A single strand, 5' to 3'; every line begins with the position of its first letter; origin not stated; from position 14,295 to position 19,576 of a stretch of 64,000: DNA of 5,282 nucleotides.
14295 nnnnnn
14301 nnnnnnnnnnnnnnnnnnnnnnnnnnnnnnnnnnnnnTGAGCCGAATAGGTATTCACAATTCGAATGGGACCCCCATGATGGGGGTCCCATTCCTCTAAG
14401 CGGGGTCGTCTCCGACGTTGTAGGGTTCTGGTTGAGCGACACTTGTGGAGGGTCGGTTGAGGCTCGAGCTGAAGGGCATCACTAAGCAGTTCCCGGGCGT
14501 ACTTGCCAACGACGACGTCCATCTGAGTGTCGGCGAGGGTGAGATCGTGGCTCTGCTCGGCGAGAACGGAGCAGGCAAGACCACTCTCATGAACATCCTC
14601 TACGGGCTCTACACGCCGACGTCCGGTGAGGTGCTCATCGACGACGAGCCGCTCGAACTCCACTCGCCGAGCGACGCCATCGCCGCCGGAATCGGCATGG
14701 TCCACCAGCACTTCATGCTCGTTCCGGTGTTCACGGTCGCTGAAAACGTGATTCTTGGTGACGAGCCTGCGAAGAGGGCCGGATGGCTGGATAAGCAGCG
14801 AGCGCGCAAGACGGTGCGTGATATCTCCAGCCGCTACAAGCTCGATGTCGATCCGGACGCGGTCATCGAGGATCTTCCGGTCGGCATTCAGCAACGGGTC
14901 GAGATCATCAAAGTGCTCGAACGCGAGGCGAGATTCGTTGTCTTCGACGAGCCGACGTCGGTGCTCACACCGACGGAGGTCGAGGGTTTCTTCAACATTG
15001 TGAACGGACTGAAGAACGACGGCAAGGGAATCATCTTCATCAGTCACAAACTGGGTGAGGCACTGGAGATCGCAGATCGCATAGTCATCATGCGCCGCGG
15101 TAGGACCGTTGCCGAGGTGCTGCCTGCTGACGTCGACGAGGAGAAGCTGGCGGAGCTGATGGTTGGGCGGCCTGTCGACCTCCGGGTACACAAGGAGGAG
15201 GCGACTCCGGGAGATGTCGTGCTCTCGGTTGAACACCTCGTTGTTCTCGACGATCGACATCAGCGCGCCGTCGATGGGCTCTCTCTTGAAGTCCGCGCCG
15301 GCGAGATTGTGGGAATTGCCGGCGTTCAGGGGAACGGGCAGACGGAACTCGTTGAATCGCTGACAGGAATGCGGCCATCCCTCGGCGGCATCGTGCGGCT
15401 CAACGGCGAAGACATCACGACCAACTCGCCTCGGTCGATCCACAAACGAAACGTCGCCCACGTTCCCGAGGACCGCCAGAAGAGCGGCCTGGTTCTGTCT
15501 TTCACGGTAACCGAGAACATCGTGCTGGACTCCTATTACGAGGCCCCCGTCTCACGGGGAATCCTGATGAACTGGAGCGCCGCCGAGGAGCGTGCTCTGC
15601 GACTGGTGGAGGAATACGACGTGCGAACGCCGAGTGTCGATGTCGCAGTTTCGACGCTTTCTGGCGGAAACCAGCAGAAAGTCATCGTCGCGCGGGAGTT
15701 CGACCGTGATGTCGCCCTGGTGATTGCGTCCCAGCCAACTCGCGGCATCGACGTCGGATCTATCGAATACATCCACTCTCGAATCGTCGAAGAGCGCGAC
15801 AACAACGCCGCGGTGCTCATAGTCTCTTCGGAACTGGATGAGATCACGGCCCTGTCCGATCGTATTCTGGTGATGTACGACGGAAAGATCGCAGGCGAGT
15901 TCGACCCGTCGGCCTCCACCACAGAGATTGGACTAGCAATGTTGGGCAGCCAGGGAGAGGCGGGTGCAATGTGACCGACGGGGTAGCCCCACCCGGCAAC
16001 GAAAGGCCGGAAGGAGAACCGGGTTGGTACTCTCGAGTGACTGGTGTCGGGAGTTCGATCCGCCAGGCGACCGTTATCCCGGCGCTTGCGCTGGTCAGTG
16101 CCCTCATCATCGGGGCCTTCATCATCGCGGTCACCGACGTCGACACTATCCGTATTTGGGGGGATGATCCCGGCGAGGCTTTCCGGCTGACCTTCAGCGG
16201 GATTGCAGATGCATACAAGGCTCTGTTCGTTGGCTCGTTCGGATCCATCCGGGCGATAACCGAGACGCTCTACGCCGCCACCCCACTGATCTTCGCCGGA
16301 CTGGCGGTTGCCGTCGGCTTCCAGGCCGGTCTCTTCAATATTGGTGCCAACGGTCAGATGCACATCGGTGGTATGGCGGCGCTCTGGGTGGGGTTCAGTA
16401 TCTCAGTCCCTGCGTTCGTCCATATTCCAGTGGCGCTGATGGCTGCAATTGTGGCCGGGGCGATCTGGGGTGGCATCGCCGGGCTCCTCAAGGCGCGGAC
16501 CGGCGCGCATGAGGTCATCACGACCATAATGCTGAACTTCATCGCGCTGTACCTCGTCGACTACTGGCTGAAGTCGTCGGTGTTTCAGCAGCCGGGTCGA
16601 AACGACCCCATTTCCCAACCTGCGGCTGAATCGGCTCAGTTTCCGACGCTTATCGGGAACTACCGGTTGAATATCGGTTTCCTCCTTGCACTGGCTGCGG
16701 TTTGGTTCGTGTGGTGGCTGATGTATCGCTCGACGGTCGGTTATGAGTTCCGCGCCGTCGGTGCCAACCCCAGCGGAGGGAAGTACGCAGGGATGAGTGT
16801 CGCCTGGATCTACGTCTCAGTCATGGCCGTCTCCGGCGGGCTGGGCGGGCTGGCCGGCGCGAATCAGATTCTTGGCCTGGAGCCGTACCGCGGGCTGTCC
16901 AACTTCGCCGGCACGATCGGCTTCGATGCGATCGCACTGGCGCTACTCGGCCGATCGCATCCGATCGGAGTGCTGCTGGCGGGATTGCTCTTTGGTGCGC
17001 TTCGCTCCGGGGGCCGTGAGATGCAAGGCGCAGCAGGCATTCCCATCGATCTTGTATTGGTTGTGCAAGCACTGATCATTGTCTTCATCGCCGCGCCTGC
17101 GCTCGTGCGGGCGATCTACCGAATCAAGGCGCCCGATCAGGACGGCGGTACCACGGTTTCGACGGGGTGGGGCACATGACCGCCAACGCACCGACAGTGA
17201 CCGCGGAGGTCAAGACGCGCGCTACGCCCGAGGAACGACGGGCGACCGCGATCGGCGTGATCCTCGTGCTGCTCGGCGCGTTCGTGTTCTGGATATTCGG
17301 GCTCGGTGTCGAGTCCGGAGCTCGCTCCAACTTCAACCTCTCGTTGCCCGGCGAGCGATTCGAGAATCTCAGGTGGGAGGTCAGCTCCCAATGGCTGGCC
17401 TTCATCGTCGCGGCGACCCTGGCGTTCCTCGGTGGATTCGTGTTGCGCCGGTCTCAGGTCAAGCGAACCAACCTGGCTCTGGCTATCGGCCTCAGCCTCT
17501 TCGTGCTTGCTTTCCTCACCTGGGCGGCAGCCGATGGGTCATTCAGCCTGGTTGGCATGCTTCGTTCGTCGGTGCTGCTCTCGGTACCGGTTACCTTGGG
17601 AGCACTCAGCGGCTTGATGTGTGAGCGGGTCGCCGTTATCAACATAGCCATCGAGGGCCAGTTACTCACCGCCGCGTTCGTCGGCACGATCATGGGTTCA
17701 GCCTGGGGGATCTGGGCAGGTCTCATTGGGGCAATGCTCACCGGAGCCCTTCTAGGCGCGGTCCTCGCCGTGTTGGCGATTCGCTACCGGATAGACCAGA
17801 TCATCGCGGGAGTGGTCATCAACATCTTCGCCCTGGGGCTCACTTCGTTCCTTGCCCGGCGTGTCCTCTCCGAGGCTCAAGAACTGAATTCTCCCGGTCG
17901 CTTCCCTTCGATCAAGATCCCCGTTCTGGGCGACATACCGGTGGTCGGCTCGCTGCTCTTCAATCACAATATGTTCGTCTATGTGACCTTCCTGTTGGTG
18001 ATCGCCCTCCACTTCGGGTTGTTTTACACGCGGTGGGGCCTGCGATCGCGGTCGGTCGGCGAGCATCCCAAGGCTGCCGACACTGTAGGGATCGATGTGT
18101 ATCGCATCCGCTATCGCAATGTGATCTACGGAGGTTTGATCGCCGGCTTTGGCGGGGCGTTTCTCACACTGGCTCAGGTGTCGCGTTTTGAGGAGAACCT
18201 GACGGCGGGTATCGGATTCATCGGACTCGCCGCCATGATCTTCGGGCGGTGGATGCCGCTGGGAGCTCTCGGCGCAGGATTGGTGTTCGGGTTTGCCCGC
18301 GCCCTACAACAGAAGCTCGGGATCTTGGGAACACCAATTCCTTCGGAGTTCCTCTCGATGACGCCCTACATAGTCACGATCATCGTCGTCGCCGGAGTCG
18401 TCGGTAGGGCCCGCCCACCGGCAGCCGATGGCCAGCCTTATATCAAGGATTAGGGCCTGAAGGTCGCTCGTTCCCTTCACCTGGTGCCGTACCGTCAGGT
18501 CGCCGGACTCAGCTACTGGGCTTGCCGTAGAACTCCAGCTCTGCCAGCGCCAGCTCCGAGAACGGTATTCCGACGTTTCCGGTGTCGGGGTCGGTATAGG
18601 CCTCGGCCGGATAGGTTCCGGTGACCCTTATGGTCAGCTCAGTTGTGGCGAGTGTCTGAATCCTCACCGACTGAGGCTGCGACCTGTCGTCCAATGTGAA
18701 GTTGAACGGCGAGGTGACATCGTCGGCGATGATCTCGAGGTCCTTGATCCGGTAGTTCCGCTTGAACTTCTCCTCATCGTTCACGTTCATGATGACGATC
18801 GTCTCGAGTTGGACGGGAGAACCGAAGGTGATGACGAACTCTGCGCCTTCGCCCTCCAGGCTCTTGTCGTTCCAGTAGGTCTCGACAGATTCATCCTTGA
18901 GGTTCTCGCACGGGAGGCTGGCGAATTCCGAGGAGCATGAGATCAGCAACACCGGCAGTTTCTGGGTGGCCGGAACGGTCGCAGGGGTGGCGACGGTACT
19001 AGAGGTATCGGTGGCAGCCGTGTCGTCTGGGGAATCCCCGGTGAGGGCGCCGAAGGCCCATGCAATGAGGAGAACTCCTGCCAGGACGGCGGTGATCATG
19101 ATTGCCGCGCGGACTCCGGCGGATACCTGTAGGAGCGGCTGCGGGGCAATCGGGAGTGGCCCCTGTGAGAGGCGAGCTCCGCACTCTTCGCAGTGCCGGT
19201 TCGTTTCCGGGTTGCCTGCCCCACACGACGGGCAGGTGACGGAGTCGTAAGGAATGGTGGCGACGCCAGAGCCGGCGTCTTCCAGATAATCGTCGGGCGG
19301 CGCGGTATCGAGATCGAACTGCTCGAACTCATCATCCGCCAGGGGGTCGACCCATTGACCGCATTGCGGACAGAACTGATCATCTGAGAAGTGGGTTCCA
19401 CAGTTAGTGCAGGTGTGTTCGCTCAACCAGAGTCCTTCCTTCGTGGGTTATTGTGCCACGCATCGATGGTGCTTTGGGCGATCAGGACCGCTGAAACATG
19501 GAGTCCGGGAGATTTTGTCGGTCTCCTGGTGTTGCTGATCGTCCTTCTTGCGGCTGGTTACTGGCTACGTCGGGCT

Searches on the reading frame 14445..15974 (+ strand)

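Call 85: search_protein_families(library=pfam, proteins=[window:14445-15974:+], max_evalue=0.00001)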
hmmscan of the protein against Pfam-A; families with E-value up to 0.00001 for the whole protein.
window:14445-15974:+ (509 aa): 1 family
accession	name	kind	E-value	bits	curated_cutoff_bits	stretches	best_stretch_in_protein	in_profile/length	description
PF00005.33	ABC_tran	-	7.2e-47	159.9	25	2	23-172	2-137/137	ABC transporter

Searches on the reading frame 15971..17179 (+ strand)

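Call 85: search_protein_families(library=pfam, proteins=[window:15971-17179:+], max_evalue=0.00001)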
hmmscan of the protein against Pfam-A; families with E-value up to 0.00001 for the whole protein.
window:15971-17179:+ (402 aa): 1 family
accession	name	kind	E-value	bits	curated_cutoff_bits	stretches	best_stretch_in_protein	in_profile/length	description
PF02653.21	BPD_transp_2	-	6.7e-43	147.2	26.8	1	96-373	2-268/269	Branched-chain amino acid transport system / permease component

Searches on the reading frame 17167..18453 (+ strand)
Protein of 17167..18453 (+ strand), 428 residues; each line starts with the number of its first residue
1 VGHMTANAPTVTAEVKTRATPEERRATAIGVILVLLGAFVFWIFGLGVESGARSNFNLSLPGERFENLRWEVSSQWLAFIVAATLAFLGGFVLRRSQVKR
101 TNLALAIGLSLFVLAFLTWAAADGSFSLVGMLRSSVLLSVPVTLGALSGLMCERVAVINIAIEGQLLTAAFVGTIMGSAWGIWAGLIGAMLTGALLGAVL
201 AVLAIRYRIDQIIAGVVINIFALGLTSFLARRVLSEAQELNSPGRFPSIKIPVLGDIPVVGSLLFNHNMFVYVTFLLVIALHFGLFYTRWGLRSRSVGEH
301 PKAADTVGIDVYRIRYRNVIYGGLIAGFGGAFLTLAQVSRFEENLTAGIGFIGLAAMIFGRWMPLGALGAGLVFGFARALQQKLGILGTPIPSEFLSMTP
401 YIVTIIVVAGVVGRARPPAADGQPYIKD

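Call 86: search_protein_families(library=pfam, proteins=[window:17167-18453:+], max_evalue=0.00001)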
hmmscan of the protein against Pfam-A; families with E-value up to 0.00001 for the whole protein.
window:17167-18453:+ (428 aa): 1 family
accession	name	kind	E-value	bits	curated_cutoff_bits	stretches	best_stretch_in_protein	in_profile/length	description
PF02653.21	BPD_transp_2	-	9.1e-37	127.1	26.8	1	135-407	5-268/269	Branched-chain amino acid transport system / permease component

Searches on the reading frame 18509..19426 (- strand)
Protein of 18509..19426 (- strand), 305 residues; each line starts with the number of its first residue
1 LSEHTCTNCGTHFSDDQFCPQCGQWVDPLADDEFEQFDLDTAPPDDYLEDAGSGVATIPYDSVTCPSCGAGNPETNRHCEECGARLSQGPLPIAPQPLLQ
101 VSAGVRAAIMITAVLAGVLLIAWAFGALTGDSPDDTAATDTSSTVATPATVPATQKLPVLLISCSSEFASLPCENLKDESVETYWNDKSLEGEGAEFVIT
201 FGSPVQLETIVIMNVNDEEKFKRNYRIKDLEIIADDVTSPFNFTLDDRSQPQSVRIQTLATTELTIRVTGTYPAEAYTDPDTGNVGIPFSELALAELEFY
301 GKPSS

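Call 86: search_protein_families(library=pfam, proteins=[window:18509-19426:-], max_evalue=0.00001)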
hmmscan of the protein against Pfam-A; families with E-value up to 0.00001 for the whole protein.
window:18509-19426:- (305 aa): 4 families
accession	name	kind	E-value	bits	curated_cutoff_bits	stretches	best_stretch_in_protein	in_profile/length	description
PF12773.13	DZR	-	6.4e-08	33.1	27.3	0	65-87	1-23/45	Double zinc ribbon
PF25302.1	NADase_transloc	-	6.8e-08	33.2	27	1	172-279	25-137/146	NAD glycohydrolase translocation F5/8 type C domain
PF13248.11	Zn_ribbon_3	-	7.9e-08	31.9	27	0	5-24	4-24/26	zinc-ribbon domain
PF13240.11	Zn_Ribbon_1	-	3.9e-06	26.9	25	0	65-86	2-23/23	zinc-ribbon domain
